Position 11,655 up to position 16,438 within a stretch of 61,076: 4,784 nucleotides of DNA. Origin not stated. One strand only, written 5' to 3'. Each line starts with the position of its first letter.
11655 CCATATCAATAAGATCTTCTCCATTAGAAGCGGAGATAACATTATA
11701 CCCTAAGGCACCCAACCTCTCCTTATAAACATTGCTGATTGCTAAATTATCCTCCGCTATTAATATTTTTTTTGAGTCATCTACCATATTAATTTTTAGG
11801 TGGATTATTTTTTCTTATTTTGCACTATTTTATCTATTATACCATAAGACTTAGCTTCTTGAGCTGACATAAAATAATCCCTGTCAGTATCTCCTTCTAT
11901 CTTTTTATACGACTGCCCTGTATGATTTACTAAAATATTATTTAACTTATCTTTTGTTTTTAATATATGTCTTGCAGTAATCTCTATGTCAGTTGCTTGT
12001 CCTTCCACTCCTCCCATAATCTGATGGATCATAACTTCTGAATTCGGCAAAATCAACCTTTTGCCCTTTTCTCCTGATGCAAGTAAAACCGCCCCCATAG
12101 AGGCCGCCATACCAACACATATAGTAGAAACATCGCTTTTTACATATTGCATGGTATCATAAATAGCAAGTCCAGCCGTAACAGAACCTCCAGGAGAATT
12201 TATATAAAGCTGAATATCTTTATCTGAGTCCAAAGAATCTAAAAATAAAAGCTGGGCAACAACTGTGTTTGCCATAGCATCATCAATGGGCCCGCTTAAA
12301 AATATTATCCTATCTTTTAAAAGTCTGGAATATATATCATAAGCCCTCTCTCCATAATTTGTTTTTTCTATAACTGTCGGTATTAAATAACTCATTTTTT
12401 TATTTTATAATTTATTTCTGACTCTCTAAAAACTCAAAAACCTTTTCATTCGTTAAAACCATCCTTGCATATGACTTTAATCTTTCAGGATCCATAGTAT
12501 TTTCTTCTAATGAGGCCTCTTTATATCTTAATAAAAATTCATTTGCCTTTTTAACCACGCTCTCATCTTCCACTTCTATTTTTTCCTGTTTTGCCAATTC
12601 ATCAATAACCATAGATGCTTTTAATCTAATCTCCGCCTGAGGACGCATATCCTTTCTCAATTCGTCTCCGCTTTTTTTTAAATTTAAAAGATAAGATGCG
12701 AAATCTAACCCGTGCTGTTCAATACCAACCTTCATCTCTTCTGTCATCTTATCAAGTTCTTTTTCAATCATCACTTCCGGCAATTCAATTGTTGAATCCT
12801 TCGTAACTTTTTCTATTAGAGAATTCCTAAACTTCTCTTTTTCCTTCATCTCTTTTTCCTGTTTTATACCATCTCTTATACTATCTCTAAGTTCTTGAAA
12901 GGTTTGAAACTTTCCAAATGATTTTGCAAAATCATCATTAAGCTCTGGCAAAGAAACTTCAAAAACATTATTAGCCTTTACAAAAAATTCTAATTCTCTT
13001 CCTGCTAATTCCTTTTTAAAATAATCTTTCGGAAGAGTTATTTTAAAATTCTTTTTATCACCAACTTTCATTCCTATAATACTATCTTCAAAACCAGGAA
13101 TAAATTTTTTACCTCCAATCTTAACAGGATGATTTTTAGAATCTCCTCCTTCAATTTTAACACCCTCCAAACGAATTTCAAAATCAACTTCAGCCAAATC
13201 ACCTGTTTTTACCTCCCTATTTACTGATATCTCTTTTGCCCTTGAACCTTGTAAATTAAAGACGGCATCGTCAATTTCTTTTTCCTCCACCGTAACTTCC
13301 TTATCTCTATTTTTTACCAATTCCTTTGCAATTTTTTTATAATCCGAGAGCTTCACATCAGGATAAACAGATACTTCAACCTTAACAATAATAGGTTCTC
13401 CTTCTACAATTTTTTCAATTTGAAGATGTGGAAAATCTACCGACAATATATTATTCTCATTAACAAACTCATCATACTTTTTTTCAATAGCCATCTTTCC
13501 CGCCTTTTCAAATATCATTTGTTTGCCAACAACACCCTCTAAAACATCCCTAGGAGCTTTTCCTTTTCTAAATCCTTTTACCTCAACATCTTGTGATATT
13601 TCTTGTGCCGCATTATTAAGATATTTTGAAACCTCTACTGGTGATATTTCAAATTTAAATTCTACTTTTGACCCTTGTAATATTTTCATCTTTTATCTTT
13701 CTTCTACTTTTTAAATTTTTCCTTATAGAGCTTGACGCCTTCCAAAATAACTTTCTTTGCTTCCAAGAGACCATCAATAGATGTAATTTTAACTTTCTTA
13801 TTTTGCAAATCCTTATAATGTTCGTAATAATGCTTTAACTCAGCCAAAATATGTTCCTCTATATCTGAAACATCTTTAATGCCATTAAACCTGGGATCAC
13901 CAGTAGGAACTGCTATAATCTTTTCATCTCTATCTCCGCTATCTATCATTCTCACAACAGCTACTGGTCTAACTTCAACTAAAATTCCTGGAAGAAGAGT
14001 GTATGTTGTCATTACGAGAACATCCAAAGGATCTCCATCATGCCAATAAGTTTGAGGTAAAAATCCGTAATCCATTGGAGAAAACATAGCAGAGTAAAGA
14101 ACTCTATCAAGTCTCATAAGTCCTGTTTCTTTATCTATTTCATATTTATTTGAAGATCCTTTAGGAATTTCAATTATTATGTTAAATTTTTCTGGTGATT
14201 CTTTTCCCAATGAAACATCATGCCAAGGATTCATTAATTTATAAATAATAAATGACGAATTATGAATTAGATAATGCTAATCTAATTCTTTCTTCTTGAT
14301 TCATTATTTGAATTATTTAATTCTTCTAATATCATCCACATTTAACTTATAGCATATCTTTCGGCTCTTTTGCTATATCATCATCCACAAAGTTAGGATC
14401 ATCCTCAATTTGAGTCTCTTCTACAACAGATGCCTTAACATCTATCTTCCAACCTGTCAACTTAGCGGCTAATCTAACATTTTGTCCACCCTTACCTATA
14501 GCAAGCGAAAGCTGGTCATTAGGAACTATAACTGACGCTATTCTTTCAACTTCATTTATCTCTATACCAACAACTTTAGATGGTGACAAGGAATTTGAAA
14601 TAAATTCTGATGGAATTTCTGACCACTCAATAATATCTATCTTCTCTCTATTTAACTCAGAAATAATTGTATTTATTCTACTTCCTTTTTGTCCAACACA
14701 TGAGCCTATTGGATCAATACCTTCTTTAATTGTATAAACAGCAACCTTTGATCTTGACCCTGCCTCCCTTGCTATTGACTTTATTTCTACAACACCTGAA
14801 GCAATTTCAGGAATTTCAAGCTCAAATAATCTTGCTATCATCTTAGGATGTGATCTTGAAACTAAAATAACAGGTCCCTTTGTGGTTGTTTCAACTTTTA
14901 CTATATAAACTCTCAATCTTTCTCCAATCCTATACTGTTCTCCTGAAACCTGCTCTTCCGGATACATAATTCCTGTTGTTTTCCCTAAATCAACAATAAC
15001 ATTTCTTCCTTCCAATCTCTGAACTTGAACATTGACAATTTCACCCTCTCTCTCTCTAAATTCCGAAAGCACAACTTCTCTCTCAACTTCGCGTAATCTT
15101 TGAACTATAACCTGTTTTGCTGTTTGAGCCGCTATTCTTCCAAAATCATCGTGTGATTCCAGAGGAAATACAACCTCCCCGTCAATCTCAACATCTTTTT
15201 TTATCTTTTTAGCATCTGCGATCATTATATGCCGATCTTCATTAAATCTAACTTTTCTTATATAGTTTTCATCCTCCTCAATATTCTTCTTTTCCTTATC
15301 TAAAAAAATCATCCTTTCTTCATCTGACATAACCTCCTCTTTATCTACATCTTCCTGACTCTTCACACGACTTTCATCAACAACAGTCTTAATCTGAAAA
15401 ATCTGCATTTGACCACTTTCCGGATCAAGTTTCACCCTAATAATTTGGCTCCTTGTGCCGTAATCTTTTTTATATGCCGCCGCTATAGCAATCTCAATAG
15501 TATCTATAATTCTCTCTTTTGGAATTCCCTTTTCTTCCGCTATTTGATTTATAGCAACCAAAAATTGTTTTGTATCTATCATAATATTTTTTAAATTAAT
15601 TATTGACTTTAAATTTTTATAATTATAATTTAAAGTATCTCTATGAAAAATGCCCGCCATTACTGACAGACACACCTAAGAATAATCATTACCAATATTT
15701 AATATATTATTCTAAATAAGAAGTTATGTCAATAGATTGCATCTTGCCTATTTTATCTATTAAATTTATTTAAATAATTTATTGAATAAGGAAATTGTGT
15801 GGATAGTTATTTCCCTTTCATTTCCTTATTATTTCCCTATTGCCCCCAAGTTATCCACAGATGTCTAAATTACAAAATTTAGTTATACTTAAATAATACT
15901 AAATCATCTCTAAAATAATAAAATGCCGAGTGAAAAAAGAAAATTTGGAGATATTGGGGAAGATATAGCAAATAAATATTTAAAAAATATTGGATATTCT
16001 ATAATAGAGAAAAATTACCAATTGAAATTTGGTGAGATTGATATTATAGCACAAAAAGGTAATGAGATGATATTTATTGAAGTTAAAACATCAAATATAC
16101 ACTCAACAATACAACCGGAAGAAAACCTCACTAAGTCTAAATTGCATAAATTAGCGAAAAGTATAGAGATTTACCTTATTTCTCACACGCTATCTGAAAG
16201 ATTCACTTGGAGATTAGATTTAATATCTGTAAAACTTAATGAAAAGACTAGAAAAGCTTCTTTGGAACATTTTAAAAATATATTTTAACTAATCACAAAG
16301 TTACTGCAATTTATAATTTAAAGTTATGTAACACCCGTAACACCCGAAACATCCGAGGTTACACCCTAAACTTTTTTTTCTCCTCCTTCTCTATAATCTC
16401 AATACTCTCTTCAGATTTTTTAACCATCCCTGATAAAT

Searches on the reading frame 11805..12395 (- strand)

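Call 18: search_protein_families(library=pfam, proteins=[window:11805-12395:-], max_evalue=0.001)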
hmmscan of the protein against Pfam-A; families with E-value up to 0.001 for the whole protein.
window:11805-12395:- (196 aa): 1 family
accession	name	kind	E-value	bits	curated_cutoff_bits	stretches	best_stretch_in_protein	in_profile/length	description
PF00574.28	CLP_protease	-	2.1e-86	288.9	20.2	1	15-193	3-181/182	Clp protease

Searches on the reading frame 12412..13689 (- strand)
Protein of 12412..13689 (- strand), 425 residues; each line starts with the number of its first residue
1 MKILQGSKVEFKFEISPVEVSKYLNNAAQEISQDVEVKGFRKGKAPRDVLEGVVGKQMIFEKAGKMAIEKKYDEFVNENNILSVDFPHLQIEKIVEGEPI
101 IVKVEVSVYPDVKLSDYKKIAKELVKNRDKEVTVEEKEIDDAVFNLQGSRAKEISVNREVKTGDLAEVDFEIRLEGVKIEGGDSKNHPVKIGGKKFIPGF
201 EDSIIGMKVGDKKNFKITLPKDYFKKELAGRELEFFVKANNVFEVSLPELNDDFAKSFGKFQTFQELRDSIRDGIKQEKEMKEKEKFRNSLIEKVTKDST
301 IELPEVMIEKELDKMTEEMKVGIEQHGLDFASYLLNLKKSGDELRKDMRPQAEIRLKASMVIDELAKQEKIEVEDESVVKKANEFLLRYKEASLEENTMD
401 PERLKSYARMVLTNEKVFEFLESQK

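Call 18: search_protein_families(library=pfam, proteins=[window:12412-13689:-], max_evalue=0.001)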
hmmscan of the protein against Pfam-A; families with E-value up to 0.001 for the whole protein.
window:12412-13689:- (425 aa): 3 families
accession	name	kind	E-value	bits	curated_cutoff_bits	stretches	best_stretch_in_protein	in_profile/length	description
PF05697.18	Trigger_N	-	1.4e-26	94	22.2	1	4-143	8-141/144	Bacterial trigger factor protein (TF)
PF05698.19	Trigger_C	-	1.8e-25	90.3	22.7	1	263-421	1-160/162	Bacterial trigger factor protein (TF) C-terminus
PF00254.34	FKBP_C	-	8.8e-13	48.8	21.1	1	158-245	3-91/94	FKBP-type peptidyl-prolyl cis-trans isomerase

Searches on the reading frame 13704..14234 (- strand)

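Call 18: search_protein_families(library=pfam, proteins=[window:13704-14234:-], max_evalue=0.001)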
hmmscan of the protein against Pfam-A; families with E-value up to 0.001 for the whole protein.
window:13704-14234:- (176 aa): 1 family
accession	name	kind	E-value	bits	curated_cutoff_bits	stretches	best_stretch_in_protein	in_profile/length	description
PF00719.24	Pyrophosphatase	-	1.1e-56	191.4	23.5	1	20-171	2-153/153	Inorganic pyrophosphatase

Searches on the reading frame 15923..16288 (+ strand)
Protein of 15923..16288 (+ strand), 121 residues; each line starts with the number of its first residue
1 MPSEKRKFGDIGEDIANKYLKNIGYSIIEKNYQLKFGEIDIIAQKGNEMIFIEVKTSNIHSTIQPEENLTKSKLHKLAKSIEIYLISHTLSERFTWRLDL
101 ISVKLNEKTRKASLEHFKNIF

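Call 18: search_protein_families(library=pfam, proteins=[window:15923-16288:+], max_evalue=0.001)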
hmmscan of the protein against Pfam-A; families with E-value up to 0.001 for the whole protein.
window:15923-16288:+ (121 aa): 2 families
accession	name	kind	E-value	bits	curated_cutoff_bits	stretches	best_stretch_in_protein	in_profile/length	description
PF02021.23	UPF0102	-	5.8e-22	78.3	23.6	1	12-103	1-80/80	Uncharacterised protein family UPF0102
PF08378.17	NERD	-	9e-07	29.8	22.1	1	9-72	2-72/111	Nuclease-related domain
